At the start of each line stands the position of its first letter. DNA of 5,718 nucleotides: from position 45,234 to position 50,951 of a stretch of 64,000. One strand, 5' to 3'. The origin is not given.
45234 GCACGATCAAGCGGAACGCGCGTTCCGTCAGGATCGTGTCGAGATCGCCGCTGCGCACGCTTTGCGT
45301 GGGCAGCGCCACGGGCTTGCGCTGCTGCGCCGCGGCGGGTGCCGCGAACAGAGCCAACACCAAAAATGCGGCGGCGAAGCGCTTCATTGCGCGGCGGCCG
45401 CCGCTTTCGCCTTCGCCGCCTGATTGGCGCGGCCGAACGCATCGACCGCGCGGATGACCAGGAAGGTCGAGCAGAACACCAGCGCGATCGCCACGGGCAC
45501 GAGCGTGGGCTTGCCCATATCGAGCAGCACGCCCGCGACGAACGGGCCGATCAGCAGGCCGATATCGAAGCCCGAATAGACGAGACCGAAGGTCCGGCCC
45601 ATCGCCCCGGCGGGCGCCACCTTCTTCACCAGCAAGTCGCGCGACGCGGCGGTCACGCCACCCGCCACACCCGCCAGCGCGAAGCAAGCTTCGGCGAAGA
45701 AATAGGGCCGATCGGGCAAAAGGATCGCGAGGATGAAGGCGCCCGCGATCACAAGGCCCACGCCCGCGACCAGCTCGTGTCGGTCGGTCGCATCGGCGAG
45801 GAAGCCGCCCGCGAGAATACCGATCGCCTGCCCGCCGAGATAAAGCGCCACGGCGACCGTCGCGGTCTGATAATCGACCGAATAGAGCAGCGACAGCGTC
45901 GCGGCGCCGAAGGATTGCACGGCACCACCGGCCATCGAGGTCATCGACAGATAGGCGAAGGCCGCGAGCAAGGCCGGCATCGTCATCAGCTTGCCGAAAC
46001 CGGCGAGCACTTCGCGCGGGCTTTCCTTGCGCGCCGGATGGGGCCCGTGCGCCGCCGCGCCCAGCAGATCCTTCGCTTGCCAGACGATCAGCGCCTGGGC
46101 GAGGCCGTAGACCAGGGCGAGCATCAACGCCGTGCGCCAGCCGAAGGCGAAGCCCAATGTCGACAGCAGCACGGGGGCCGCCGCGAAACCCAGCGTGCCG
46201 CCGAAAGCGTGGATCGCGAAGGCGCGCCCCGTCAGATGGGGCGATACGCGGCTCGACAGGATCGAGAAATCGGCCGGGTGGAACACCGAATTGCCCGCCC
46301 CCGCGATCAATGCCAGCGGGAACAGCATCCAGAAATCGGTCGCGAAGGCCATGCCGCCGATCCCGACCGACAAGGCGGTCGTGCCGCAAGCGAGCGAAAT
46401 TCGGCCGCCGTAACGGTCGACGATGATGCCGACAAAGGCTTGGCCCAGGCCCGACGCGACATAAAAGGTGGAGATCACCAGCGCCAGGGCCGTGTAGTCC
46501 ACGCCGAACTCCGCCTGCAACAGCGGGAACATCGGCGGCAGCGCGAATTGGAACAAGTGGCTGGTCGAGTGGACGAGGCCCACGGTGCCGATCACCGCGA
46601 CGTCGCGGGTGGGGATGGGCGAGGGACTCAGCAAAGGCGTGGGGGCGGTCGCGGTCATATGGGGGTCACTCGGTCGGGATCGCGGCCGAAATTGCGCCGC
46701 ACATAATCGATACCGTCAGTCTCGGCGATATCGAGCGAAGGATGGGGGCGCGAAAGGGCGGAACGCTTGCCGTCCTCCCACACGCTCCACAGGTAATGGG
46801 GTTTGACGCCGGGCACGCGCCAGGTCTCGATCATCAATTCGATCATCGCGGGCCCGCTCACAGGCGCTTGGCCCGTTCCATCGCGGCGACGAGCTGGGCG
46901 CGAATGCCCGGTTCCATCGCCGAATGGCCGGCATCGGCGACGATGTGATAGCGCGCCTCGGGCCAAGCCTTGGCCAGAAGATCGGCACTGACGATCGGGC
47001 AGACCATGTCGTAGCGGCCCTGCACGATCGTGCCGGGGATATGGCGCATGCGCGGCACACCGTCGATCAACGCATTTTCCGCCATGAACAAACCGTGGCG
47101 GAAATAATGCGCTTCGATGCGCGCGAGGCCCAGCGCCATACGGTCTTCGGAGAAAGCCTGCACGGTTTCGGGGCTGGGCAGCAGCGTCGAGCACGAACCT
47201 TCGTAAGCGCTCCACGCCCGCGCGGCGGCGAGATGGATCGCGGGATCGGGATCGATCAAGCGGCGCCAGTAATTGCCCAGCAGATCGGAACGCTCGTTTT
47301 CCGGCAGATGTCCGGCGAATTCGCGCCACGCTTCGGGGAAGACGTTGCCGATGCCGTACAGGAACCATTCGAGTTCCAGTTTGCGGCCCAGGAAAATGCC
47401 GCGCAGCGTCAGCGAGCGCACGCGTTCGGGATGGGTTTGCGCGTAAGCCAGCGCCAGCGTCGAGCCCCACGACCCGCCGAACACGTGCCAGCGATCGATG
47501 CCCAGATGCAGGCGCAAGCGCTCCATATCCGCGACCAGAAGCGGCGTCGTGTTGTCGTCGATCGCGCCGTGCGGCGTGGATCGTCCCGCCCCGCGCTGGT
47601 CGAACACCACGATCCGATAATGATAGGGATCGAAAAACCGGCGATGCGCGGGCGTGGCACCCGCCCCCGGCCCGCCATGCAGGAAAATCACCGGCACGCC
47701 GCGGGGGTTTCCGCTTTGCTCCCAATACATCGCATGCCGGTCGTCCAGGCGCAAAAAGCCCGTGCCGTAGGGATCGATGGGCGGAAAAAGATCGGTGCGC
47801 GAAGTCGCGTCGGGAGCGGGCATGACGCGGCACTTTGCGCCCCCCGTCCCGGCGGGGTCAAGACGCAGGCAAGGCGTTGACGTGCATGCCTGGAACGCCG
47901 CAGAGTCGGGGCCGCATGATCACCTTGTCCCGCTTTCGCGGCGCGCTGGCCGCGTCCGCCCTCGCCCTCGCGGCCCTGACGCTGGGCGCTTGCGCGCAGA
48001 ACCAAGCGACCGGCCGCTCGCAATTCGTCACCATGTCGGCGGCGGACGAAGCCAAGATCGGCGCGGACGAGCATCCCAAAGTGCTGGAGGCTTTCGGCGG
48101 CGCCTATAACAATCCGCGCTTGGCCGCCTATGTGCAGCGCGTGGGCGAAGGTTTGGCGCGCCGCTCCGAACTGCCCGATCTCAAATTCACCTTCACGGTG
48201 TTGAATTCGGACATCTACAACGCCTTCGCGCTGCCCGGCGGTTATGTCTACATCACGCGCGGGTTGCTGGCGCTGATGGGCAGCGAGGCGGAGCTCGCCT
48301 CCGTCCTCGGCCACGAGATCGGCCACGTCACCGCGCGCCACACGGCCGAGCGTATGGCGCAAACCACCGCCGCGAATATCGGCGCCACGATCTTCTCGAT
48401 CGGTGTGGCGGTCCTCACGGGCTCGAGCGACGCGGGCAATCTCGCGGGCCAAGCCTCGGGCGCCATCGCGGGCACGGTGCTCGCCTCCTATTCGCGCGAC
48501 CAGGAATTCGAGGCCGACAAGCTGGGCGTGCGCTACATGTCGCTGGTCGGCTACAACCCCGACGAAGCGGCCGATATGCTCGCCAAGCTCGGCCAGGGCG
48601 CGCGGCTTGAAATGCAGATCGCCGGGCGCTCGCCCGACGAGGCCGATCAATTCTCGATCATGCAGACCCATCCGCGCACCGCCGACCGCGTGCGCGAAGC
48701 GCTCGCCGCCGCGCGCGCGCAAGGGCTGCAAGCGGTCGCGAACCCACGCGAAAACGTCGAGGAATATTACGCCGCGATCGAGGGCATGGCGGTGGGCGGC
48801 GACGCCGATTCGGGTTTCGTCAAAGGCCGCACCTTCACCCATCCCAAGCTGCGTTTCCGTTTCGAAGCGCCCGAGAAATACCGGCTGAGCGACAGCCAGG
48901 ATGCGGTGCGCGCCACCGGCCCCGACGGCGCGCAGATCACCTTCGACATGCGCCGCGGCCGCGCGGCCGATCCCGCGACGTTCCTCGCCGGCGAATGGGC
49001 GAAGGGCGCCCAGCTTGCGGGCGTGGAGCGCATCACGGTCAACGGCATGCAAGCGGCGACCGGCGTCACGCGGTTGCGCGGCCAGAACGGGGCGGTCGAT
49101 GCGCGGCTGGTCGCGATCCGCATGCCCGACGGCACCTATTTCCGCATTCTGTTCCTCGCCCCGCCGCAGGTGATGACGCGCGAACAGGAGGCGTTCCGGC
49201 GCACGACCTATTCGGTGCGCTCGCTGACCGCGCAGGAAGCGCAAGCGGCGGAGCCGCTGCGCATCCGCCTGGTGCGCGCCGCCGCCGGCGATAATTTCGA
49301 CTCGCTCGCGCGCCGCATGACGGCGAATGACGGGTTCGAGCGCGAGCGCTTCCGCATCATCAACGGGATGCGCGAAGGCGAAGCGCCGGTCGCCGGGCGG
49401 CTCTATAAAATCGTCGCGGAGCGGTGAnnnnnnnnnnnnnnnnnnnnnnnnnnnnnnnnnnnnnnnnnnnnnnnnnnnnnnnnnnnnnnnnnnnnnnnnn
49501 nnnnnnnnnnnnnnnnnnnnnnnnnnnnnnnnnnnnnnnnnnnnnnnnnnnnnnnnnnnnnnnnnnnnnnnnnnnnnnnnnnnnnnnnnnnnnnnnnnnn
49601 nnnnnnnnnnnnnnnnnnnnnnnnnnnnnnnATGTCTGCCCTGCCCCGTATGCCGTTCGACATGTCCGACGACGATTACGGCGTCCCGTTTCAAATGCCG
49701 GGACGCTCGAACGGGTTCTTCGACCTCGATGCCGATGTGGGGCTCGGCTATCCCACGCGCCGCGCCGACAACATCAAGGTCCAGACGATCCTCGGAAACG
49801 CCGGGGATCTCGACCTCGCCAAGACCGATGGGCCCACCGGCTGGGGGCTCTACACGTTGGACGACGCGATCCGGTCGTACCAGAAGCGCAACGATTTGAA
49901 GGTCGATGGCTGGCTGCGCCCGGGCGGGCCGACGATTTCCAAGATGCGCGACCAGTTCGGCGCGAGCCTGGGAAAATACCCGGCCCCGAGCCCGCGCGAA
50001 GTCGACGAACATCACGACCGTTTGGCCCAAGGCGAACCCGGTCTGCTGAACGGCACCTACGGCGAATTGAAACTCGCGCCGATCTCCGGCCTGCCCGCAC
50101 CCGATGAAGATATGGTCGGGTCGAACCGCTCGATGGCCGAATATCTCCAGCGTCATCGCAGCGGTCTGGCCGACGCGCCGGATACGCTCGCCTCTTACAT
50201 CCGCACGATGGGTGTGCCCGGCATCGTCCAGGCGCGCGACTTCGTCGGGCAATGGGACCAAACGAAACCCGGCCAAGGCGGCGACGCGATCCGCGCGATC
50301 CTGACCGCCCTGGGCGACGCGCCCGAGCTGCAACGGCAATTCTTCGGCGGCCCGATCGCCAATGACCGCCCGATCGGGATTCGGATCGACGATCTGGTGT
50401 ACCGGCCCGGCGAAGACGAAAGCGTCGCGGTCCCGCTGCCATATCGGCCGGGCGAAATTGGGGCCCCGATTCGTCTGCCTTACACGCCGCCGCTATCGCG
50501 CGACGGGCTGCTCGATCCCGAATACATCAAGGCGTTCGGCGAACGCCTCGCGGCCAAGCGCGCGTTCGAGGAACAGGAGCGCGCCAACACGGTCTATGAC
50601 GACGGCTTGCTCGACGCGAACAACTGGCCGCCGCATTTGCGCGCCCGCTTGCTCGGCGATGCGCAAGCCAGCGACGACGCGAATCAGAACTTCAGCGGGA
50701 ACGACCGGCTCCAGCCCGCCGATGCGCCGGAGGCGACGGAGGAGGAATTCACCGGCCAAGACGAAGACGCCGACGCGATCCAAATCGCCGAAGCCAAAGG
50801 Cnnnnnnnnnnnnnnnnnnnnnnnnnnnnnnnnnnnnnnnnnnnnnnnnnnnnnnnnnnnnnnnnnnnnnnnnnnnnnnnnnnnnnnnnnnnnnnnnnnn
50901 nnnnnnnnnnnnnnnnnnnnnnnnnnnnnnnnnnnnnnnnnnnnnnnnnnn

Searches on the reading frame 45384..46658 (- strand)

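Call 66: search_protein_families(library=pfam, proteins=[window:45384-46658:-], max_evalue=0.001)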
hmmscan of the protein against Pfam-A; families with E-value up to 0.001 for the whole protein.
window:45384-46658:- (424 aa): 2 families
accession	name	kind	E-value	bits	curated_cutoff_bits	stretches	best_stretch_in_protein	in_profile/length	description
PF07690.21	MFS_1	-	2.2e-37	129.2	33.4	2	28-243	3-221/347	Major Facilitator Superfamily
PF00083.30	Sugar_tr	-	1.9e-06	27.5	22.3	1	57-193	47-189/452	Sugar (and other) transporter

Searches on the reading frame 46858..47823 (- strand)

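Call 66: search_protein_families(library=pfam, proteins=[window:46858-47823:-], max_evalue=0.001)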
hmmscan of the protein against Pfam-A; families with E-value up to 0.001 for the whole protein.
window:46858-47823:- (321 aa): 2 families
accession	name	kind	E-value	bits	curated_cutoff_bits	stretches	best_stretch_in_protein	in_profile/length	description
PF00561.26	Abhydrolase_1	-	1.5e-36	126.7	25.8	1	44-304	2-242/245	alpha/beta hydrolase fold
PF12146.15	Hydrolase_4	-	2.1e-08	34.2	27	1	68-301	31-233/239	Serine aminopeptidase, S33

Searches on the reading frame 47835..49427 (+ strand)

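Call 66: search_protein_families(library=pfam, proteins=[window:47835-49427:+], max_evalue=0.001)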
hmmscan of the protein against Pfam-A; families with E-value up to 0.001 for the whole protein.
window:47835-49427:+ (530 aa): 1 family
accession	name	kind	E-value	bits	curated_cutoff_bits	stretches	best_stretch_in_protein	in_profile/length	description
PF01435.24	Peptidase_M48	-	1.1e-39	136.6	20.3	1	95-290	2-183/186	Peptidase family M48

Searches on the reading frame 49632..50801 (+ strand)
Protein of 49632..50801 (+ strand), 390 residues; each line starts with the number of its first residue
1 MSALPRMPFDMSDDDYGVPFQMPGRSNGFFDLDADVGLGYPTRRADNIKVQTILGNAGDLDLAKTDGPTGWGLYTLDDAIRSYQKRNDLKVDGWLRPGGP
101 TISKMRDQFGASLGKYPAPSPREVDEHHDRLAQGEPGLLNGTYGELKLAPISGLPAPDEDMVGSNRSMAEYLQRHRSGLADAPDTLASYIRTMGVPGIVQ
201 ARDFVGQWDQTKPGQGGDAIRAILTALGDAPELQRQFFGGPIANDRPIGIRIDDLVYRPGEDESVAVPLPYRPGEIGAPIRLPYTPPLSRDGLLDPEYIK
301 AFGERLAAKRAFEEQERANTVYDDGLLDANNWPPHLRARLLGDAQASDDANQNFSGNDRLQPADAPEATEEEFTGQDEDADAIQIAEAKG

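Call 73: find_homologous_proteins(query=window:49632-50801:+, max_evalue=0.001)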
Query window:49632-50801:+ (390 aa): 46 proteins with E <= 0.001 among 8000 candidates.
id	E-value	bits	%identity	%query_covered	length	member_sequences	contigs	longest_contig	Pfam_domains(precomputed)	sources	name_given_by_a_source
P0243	9.0e-261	883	100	100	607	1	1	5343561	-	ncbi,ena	-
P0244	2.3e-243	826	94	100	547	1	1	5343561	PF01832.26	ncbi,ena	-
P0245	7.5e-231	785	88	100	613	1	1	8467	-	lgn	-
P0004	2.4e-229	780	91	97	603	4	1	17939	-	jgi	-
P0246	1.8e-226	770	89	98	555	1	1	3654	-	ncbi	-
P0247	1.1e-221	754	86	98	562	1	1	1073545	-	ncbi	-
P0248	6.1e-219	745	85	100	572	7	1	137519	-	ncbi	-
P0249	1.7e-214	731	83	99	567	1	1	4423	-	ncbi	-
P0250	2.7e-212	723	82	99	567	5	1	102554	-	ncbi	-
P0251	3.7e-211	720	82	100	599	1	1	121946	-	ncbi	-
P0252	1.2e-206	705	80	99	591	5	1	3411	-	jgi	jgi:hypothetical protein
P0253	3.9e-201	687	79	100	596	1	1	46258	-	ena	-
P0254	3.2e-199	680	78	100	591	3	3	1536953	-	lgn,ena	-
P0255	7.8e-198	676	83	91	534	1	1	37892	PF01832.26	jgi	-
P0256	7.9e-191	653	83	93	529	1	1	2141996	-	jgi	jgi:hypothetical protein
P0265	2.0e-61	227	49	57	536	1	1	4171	-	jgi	jgi:hypothetical protein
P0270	6.2e-60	222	47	63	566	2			-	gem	-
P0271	7.3e-60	221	49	57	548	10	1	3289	-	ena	-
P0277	1.9e-43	167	45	58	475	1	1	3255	-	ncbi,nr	ncbi:MAG: hypothetical protein HQL42_20875 [Alphaproteobacteria bacterium]|nr:hypothetical protein [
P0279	9.9e-41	158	42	60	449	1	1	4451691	PF01832.26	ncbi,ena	-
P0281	2.3e-39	154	41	58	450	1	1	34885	PF01832.26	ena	-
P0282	1.1e-37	148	41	57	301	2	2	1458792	PF01471.24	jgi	jgi:hypothetical protein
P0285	4.8e-11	61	78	13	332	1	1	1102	-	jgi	jgi:hypothetical protein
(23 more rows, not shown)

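Call 75: find_encoding_contigs(protein=P0244, flank=10000, max_places=2)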
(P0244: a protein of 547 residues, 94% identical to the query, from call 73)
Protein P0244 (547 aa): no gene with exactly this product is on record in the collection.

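Call 76: search_protein_families(library=ncbifam, proteins=[P0244, P0246, P0254, P0265, P0271, P0270, P0285, P0277, P0279, P0248], max_evalue=0.01)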
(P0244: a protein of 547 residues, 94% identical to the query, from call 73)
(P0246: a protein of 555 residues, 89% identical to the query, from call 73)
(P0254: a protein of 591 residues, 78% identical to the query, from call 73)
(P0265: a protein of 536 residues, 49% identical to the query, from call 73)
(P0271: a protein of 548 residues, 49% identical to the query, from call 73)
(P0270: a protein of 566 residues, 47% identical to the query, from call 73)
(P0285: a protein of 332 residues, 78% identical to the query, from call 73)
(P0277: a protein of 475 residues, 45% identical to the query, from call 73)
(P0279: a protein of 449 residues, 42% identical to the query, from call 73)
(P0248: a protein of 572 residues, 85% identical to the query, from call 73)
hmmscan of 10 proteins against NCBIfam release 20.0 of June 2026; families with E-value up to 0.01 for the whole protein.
P0244 (547 aa): 0 families

P0246 (555 aa): 1 family
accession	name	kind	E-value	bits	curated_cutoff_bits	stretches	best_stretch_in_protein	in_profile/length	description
NF033857.1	BPSL0067_fam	subfamily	1.3e-13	51.3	27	1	427-534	5-93/115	BPSL0067 family protein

P0254 (591 aa): 1 family
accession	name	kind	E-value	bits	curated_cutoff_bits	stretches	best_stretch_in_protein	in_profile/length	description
NF033857.1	BPSL0067_fam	subfamily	7.7e-15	55.2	27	1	465-568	6-94/115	BPSL0067 family protein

P0265 (536 aa): 0 families

P0271 (548 aa): 0 families

P0270 (566 aa): 1 family
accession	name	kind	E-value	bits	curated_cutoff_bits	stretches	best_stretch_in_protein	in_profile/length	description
TIGR02869.1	spore_SleB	equivalog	0.0073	16.2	236.5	0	33-88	11-62/201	spore cortex-lytic enzyme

P0285 (332 aa): 0 families

P0277 (475 aa): 4 families
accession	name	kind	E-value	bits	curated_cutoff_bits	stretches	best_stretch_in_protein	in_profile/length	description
NF033885.1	conj_TraP_IncI1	equivalog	0.00048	19.9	135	1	282-376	50-144/217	conjugal transfer protein TraP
TIGR02869.1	spore_SleB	equivalog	0.0011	18.9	236.5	1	37-92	12-63/201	spore cortex-lytic enzyme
NF038218.1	IcmG_DotF_IVB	equivalog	0.0022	17.7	200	1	277-375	77-174/266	type IVB secretion system protein IcmG/DotF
NF052336.1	PdgHdaseHSB100310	equivalog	0.0036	16.7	500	1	38-92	191-241/316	peptidoglycan hydrolase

P0279 (449 aa): 0 families

P0248 (572 aa): 0 families

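Call 77: search_protein_families(library=pfam, proteins=[P0244, P0246, P0254, P0265, P0271, P0270, P0285, P0277, P0279, P0248], max_evalue=0.01)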
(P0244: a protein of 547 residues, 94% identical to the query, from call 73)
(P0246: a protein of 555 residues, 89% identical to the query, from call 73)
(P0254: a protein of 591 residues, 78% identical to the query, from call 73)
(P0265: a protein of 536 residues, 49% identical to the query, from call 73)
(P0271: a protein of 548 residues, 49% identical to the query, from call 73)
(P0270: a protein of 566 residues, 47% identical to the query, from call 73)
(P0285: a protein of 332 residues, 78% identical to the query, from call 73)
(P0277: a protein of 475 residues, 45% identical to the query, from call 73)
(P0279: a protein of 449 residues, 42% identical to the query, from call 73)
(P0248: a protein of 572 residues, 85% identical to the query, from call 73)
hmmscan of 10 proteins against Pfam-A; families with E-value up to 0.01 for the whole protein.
P0244 (547 aa): 2 families
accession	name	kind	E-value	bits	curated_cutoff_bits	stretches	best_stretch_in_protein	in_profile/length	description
PF01832.25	Glucosaminidase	-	1.4e-05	26.2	30.2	1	409-490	3-81/123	Mannosyl-glycoprotein endo-beta-N-acetylglucosaminidase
PF01471.23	PG_binding_1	-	0.0017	19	23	1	49-95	7-49/57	Putative peptidoglycan binding domain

P0246 (555 aa): 1 family
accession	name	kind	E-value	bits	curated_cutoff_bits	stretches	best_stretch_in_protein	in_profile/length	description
PF01471.23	PG_binding_1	-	0.0058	17.2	23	0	52-96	8-48/57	Putative peptidoglycan binding domain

P0254 (591 aa): 1 family
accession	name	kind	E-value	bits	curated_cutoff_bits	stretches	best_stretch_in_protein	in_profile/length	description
PF01471.23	PG_binding_1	-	0.00068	20.2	23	1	49-95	7-49/57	Putative peptidoglycan binding domain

P0265 (536 aa): 1 family
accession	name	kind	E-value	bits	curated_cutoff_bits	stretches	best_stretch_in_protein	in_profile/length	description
PF01471.23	PG_binding_1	-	0.0014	19.2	23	1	34-83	4-49/57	Putative peptidoglycan binding domain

P0271 (548 aa): 1 family
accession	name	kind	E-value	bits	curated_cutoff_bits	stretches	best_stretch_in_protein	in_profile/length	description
PF01471.23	PG_binding_1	-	0.0013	19.4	23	1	35-84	4-49/57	Putative peptidoglycan binding domain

P0270 (566 aa): 1 family
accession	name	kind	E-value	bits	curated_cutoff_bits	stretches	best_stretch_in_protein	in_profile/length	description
PF01471.23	PG_binding_1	-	0.00067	20.2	23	1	58-86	21-49/57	Putative peptidoglycan binding domain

P0285 (332 aa): 0 families

P0277 (475 aa): 2 families
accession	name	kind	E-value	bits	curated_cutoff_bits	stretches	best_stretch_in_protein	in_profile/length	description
PF01471.23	PG_binding_1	-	6.3e-05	23.5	23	1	38-88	2-48/57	Putative peptidoglycan binding domain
PF08614.16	ATG16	-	0.0089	16.7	33.7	1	272-372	38-149/200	Autophagy protein 16 (ATG16)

P0279 (449 aa): 2 families
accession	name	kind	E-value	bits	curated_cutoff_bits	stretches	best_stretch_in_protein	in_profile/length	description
PF01832.25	Glucosaminidase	-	2.8e-07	31.7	30.2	1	322-434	2-119/123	Mannosyl-glycoprotein endo-beta-N-acetylglucosaminidase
PF01471.23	PG_binding_1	-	0.00034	21.2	23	1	55-81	23-49/57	Putative peptidoglycan binding domain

P0248 (572 aa): 2 families
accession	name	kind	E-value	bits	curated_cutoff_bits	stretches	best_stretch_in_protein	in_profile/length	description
PF01832.25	Glucosaminidase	-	0.00046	21.3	30.2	1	424-491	4-73/123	Mannosyl-glycoprotein endo-beta-N-acetylglucosaminidase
PF01471.23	PG_binding_1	-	0.004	17.7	23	1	54-100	7-49/57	Putative peptidoglycan binding domain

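Call 79: find_encoding_contigs(protein=P0256, flank=10000, max_places=1)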
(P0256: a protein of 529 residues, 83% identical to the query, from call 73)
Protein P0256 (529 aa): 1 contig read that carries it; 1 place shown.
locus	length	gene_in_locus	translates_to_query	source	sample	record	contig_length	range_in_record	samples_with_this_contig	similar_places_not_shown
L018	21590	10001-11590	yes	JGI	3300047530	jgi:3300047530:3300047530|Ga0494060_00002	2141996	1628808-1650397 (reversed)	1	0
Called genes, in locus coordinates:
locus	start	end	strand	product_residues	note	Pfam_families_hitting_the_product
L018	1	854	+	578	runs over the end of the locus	PF02776:TPP_enzyme_N, PF00205:TPP_enzyme_M, PF02775:TPP_enzyme_C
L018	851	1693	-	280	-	PF02569:Pantoate_ligase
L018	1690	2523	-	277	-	PF02548:Pantoate_transf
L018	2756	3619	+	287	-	PF02798:GST_N (weak), PF13409:GST_N_2 (weak), PF00043:GST_C (weak), PF13410:GST_C_2 (weak)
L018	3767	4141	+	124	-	-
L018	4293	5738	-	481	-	PF00497:SBP_bac_3, PF01464:SLT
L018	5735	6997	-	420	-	PF00083:Sugar_tr (weak), PF07690:MFS_1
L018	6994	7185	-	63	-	-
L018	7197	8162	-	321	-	PF12146:Hydrolase_4, PF00561:Abhydrolase_1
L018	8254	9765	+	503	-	PF01435:Peptidase_M48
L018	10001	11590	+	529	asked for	-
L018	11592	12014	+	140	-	-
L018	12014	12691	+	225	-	-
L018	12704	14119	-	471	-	PF13727:CoA_binding_3, PF02397:Bac_transf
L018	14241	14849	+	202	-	-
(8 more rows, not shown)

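Call 80: find_encoding_contigs(protein=P0255, flank=10000, max_places=1)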
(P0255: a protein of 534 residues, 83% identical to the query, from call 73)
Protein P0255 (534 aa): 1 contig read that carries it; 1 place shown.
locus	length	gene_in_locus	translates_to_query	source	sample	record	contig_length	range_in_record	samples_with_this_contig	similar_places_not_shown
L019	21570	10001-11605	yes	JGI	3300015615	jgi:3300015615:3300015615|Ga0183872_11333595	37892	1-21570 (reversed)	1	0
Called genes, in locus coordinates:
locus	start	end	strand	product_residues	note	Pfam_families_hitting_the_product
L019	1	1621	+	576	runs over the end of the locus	PF00916:Sulfate_transp, PF01740:STAS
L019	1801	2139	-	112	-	PF08755:YccV-like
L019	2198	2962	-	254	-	PF05552:MS_channel_1st_1 (weak), PF21088:MS_channel_1st, PF00924:MS_channel_2nd, PF21082:MS_channel_3rd (weak)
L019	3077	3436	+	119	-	-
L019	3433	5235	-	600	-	PF01019:G_glu_transpept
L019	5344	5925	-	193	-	-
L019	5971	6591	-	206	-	PF19630:DUF6134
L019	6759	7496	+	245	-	PF00027:cNMP_binding, PF13545:HTH_Crp_2, PF00325:Crp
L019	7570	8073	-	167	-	PF00156:Pribosyltran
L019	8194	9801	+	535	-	PF01019:G_glu_transpept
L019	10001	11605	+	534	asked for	PF01832:Glucosaminidase (weak)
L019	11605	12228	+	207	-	-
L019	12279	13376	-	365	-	PF00005:ABC_tran, PF13304:AAA_21 (faint), PF03459:TOBE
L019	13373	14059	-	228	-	PF00528:BPD_transp_1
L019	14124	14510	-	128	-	PF01361:Tautomerase (faint), PF14552:Tautomerase_2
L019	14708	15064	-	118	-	PF06568:YjiS-like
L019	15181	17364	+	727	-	PF01321:Creatinase_N, PF16189:Creatinase_N_2, PF00557:Peptidase_M24, PF16188:Peptidase_M24_C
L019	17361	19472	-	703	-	PF22745:Nlig-Ia, PF01653:DNA_ligase_aden, PF03120:OB_DNA_ligase, PF03119:DNA_ligase_ZBD, PF12826:HHH_2, PF00533:BRCT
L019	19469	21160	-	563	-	PF02463:SMC_N, PF13476:AAA_23, PF13304:AAA_21 (faint)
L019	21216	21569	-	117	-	?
